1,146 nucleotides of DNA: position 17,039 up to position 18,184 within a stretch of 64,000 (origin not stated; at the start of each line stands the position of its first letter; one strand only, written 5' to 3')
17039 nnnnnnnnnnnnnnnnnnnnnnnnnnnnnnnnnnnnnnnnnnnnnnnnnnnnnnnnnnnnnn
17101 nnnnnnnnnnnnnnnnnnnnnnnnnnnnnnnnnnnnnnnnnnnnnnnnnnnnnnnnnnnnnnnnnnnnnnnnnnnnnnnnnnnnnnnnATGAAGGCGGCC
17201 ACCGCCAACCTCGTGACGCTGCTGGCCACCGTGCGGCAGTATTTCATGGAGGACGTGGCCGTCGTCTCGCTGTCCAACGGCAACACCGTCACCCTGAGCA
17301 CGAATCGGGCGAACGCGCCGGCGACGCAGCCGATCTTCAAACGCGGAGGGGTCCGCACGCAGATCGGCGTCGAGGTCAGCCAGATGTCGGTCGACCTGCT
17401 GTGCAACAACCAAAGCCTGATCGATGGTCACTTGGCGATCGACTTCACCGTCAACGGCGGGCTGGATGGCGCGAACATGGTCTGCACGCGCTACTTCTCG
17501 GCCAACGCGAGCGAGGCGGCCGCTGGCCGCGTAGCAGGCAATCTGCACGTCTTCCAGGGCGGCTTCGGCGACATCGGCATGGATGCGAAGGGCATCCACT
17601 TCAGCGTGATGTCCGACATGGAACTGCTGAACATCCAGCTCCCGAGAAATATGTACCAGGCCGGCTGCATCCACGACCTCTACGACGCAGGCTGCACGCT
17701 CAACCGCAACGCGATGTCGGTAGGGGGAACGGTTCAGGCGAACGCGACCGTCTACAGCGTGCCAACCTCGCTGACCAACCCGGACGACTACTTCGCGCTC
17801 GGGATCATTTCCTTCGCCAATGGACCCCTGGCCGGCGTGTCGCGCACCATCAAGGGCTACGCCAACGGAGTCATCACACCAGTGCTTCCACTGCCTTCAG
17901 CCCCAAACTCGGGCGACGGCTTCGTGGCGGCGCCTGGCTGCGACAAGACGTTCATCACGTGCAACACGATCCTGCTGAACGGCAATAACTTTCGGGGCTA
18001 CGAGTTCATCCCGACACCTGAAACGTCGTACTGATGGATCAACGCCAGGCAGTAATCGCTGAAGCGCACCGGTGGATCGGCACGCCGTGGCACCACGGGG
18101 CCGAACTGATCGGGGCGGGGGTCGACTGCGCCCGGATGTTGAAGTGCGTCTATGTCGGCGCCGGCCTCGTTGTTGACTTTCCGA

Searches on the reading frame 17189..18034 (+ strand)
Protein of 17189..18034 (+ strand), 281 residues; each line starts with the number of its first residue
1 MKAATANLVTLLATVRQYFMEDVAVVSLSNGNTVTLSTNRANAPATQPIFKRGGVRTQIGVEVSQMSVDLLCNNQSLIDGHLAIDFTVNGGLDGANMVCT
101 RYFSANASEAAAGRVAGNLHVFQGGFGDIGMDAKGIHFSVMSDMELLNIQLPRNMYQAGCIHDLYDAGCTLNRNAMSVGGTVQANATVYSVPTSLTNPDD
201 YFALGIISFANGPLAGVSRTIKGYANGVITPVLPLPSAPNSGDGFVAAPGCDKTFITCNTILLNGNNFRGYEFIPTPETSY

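Call 87: search_protein_families(library=pfam, proteins=[window:17189-18034:+], max_evalue=0.001)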
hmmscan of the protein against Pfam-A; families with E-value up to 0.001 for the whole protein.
window:17189-18034:+ (281 aa): 2 families
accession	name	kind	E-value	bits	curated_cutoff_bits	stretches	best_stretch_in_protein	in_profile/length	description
PF09931.15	Phage_phiJL001_Gp84_N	-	5.5e-17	62.8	26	1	7-172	10-160/160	Baseplate hub protein, N-terminal attachment domain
PF09356.15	Phage_BR0599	-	4.5e-16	59.4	22.9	1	201-276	2-78/80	Phage conserved hypothetical protein BR0599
